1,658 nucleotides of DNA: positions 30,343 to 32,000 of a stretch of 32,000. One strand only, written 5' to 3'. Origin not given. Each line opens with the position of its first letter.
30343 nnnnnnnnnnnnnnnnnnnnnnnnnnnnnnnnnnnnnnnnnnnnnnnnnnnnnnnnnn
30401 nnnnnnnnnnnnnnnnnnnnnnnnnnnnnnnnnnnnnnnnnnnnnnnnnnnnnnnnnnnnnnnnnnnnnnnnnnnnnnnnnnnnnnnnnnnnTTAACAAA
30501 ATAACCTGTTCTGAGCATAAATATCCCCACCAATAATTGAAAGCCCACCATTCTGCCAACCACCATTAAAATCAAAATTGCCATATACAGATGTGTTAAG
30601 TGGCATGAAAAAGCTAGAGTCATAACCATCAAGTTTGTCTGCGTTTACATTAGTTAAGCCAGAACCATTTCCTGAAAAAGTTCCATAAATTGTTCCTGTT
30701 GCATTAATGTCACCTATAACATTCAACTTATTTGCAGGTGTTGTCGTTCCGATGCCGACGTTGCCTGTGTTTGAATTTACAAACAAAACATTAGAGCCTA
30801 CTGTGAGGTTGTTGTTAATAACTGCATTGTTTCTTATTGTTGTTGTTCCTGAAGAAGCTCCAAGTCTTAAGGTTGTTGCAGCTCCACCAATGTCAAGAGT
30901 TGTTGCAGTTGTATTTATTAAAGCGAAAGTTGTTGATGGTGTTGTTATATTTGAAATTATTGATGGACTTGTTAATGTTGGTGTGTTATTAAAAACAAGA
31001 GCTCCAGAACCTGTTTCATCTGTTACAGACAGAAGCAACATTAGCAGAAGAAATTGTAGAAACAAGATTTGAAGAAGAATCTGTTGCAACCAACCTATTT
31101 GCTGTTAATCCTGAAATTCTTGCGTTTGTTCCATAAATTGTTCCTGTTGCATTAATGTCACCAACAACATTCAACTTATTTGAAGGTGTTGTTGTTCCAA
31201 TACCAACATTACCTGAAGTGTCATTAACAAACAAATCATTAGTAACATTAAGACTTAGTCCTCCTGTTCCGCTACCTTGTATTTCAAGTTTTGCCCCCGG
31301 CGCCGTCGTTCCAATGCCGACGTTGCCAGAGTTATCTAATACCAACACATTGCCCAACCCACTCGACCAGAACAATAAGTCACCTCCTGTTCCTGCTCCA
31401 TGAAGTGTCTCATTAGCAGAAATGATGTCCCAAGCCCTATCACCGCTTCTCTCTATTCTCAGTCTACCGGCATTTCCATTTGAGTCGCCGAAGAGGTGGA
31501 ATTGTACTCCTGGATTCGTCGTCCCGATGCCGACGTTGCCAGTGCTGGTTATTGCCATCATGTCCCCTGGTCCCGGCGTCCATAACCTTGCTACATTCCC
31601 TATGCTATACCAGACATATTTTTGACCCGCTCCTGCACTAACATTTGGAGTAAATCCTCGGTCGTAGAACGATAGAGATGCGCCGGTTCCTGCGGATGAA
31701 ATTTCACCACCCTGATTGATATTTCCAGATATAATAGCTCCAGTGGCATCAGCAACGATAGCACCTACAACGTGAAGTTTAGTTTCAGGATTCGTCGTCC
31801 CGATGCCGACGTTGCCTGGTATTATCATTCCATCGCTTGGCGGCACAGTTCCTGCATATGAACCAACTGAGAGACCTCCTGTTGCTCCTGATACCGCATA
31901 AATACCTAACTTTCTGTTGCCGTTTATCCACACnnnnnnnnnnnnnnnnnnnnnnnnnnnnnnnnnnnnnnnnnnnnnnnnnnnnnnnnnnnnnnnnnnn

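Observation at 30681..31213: Internal control: one module occurs once with the GC-rich anchor and once with a fully AT-recoded anchor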

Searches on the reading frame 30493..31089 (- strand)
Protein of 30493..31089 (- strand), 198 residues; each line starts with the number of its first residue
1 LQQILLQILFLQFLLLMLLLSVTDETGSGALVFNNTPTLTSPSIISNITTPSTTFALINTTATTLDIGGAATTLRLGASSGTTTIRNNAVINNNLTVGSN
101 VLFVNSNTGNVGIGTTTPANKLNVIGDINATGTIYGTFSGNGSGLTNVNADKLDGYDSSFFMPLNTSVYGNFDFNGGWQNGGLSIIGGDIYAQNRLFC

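Call 79: search_protein_families(library=pfam, proteins=[window:30493-31089:-], max_evalue=0.01)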
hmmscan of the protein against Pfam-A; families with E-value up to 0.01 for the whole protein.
window:30493-31089:- (198 aa): 0 families

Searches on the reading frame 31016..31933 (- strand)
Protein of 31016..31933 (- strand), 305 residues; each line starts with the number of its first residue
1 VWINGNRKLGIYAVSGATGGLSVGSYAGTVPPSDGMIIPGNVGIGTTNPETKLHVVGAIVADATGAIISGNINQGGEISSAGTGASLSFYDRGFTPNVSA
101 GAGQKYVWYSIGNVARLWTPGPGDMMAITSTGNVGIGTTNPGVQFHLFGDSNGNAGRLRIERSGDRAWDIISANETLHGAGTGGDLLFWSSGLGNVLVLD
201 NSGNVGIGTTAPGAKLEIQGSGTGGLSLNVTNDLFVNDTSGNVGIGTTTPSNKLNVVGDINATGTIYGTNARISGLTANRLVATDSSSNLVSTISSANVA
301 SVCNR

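Call 8: search_protein_families(library=pfam, proteins=[window:31016-31933:-], max_evalue=0.01)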
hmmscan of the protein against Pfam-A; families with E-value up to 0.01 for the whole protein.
window:31016-31933:- (305 aa): 0 families

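Call 31: search_protein_families(library=phrogs, proteins=[window:31016-31933:-], max_evalue=0.001)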
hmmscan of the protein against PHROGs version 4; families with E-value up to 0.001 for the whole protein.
window:31016-31933:- (305 aa): 6 families
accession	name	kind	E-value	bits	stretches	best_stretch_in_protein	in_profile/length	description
phrog_9942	-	tail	1e-16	61.2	3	121-222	644-744/1178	tail fiber protein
phrog_18345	-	tail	2e-14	53.9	1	17-222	417-603/956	tail fiber protein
phrog_26019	-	unknown function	6.9e-11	41.5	2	228-278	1183-1234/1347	-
phrog_3269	-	tail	3e-08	33.7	1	228-288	14-75/689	tail protein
phrog_28668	-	unknown function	8.7e-08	33.3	0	41-70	31-60/153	-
phrog_5906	-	unknown function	1.6e-06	29.2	0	224-298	25-103/197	-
